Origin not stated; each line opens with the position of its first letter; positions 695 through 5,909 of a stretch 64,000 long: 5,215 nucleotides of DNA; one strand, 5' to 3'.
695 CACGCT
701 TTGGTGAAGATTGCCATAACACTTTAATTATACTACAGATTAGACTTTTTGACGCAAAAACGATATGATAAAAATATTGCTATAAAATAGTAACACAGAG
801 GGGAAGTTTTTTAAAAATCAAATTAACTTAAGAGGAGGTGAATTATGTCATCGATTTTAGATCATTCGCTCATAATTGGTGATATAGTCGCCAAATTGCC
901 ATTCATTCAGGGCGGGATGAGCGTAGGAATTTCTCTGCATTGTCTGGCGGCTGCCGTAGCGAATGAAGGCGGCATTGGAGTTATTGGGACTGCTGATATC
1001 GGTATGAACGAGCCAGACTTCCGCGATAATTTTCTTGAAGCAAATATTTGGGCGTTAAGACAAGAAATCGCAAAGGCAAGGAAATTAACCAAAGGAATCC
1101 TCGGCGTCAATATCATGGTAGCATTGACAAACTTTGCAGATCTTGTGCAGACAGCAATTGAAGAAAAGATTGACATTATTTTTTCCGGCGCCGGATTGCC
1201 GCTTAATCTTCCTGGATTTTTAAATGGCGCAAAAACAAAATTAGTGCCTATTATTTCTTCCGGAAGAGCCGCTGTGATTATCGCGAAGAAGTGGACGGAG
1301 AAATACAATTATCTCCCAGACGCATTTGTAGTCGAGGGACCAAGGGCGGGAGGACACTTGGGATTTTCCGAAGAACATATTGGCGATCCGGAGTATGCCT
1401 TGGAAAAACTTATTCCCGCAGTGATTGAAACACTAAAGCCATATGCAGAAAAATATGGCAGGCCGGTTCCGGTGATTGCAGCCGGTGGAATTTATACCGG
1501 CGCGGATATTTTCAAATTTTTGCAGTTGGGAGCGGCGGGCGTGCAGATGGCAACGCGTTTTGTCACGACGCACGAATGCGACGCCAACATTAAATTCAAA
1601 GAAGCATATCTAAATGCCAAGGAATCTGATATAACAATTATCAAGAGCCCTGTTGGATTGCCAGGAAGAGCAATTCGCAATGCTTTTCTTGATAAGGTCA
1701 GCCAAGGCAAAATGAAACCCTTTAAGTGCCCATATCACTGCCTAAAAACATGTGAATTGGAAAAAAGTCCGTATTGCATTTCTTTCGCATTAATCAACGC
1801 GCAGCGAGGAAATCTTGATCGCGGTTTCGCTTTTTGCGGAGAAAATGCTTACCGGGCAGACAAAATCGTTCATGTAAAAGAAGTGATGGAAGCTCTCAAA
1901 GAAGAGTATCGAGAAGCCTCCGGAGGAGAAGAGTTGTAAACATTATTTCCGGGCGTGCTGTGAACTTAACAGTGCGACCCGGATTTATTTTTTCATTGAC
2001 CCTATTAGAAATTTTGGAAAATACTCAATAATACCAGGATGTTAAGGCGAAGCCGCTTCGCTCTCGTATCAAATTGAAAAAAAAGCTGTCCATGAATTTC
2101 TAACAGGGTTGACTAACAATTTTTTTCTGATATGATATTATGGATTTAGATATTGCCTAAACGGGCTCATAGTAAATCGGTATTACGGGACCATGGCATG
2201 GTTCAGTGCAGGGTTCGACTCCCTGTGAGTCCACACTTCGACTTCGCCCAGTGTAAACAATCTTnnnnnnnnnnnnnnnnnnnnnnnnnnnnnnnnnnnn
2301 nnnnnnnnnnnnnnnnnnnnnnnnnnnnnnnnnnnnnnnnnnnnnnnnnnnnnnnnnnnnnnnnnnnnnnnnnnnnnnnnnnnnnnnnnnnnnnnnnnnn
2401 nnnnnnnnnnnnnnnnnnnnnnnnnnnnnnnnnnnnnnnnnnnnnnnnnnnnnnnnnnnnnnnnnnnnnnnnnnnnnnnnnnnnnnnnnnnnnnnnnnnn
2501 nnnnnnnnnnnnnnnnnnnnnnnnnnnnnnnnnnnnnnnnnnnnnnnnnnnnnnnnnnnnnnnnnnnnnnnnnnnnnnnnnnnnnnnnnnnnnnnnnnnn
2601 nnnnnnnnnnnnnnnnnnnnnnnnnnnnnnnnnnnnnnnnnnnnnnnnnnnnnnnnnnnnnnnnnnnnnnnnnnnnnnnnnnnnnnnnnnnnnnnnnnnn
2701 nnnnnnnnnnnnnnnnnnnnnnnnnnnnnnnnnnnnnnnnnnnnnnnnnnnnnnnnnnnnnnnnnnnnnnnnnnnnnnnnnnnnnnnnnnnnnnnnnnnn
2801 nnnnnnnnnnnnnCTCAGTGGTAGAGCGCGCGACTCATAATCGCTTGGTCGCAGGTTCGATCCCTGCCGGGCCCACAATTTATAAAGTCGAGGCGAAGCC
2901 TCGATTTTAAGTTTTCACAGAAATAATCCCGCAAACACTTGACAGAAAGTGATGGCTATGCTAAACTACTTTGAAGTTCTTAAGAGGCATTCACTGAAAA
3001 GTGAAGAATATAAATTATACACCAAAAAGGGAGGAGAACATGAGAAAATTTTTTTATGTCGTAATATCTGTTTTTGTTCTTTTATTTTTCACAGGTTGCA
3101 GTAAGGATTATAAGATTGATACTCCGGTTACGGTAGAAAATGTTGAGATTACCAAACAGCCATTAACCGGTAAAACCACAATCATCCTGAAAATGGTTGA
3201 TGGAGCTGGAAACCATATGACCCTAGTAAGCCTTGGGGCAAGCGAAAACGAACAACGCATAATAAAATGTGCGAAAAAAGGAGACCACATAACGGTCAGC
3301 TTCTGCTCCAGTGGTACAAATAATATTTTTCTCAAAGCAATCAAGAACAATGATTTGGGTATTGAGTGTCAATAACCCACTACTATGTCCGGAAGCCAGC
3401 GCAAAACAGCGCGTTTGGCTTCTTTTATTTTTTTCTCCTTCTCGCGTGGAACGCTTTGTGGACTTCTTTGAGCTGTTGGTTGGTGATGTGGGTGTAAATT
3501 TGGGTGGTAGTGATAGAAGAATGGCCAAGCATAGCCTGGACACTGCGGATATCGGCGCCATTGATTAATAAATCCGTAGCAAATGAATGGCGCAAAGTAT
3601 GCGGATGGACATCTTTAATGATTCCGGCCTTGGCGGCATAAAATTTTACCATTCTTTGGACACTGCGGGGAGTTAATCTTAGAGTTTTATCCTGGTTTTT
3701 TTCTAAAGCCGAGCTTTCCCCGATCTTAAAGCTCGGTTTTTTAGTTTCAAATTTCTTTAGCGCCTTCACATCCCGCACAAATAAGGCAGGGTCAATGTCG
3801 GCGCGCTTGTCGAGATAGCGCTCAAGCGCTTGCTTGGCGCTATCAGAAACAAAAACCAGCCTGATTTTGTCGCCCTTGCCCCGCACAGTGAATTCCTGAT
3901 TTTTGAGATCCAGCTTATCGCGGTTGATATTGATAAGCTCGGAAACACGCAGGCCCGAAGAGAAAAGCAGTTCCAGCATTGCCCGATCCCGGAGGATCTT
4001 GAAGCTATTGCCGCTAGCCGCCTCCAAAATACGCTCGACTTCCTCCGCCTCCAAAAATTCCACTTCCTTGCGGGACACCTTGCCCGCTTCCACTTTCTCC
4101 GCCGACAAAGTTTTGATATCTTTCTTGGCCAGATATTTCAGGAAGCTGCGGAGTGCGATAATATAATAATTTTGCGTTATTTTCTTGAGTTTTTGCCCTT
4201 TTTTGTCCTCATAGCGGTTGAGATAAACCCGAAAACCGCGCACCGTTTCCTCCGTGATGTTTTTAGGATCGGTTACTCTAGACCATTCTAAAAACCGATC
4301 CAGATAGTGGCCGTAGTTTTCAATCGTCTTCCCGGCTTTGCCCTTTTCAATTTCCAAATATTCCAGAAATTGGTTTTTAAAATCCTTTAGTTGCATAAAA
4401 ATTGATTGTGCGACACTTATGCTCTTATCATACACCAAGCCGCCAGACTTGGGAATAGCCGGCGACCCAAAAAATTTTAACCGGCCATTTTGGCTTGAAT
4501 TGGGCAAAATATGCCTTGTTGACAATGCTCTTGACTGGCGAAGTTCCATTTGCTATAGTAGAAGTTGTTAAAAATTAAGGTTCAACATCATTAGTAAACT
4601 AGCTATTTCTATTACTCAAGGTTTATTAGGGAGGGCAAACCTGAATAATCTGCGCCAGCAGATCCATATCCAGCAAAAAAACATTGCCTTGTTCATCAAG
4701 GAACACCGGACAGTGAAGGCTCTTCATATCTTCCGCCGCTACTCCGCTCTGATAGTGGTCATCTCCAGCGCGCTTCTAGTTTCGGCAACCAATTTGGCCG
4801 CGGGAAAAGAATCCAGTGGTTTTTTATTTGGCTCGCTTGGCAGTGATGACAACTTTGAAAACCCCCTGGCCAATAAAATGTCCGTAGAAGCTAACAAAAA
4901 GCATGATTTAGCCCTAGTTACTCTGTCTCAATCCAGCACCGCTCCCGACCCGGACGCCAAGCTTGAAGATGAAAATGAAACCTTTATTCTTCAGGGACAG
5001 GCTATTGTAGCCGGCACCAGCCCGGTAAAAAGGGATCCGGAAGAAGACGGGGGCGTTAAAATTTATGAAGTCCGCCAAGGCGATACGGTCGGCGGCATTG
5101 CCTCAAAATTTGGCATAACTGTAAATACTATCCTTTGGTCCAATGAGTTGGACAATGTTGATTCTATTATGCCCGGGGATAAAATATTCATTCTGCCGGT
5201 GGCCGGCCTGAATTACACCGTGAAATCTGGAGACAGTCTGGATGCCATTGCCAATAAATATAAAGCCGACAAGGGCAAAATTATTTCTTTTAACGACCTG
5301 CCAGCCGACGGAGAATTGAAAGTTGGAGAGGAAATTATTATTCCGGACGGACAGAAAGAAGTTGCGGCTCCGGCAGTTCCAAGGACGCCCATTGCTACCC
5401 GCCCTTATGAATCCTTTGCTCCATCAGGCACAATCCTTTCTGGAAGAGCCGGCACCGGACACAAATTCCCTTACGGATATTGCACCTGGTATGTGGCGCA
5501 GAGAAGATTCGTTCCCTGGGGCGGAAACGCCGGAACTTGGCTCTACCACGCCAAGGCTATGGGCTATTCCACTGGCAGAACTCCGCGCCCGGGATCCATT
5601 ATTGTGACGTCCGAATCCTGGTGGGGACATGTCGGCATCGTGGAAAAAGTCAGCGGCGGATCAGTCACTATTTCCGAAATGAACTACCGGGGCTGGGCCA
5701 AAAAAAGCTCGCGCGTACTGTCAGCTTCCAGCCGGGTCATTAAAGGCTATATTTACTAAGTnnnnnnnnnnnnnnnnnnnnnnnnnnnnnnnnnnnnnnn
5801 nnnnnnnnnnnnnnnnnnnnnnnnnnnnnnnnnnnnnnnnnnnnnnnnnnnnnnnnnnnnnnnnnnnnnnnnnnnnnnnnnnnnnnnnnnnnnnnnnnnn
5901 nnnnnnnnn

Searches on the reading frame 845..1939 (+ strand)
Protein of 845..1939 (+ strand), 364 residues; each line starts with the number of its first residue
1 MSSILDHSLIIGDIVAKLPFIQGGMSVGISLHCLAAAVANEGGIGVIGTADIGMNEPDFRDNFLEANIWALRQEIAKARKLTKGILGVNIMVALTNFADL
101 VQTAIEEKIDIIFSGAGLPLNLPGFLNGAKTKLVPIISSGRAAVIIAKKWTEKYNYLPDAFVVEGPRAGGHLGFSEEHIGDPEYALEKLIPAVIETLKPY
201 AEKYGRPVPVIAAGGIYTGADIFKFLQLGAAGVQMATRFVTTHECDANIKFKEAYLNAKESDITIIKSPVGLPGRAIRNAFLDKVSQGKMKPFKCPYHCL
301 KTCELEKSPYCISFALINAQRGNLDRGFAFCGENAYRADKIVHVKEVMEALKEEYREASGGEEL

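Call 22: search_protein_families(library=pfam, proteins=[window:845-1939:+], max_evalue=0.01)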
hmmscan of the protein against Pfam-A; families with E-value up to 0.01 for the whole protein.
window:845-1939:+ (364 aa): 5 families
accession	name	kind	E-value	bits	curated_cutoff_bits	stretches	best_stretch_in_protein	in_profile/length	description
PF03060.21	NMO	-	1.6e-51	176.1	28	1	16-353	10-330/331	Nitronate monooxygenase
PF01070.24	FMN_dh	-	1e-06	28.5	24.9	1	191-240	257-306/350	FMN-dependent dehydrogenase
PF00478.31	IMPDH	-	1.1e-06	28.4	25.6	1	192-251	195-251/345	IMP dehydrogenase / GMP reductase domain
PF01180.27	DHO_dh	-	2.2e-05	24.3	27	1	191-240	224-273/291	Dihydroorotate dehydrogenase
PF01645.23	Glu_synthase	-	0.00018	21.2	20.4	1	186-246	256-314/369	Conserved region in glutamate synthase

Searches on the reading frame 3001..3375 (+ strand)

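Call 75: search_protein_families(library=pfam, proteins=[window:3001-3375:+], max_evalue=0.01)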
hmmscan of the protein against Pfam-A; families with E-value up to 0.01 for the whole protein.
window:3001-3375:+ (124 aa): 1 family
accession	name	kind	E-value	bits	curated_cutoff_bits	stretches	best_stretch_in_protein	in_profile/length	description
PF02655.19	ATP-grasp_3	-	0.0099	16.4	23.2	0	38-112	15-89/160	ATP-grasp domain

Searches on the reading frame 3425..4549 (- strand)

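Call 22: search_protein_families(library=pfam, proteins=[window:3425-4549:-], max_evalue=0.01)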
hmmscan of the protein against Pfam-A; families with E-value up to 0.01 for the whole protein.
window:3425-4549:- (374 aa): 4 families
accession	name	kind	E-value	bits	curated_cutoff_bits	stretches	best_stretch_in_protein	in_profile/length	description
PF00589.27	Phage_integrase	-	2.7e-42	144.9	27.1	1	165-358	2-171/172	Phage integrase family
PF02899.23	Phage_int_SAM_1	-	1.2e-12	48.3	22.3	1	59-142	2-81/83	Phage integrase, N-terminal SAM-like domain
PF13495.12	Phage_int_SAM_4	-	1.6e-10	41.7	27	1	59-111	3-54/85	Phage integrase, N-terminal SAM-like domain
PF13102.12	Phage_int_SAM_5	-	3.9e-05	24.4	22.3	1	57-147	2-89/98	Phage integrase SAM-like domain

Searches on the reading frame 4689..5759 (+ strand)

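Call 22: search_protein_families(library=pfam, proteins=[window:4689-5759:+], max_evalue=0.01)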
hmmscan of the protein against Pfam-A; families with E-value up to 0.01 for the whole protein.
window:4689-5759:+ (356 aa): 4 families
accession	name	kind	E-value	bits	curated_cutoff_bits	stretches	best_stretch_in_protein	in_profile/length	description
PF01476.26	LysM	-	9.1e-24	83.6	20.9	2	176-219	1-43/43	LysM domain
PF05257.22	CHAP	-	1.4e-18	67.6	26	1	257-332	3-81/81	CHAP domain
PF23473.1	LysM3_LYK4_5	-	1.7e-11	44.5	29.3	2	126-162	5-40/48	LYK4/5 LysM3 domain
PF23446.1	LysM1_NFP_LYK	-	0.00037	21.8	36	0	133-171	17-55/60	NFP/LYK LysM1 domain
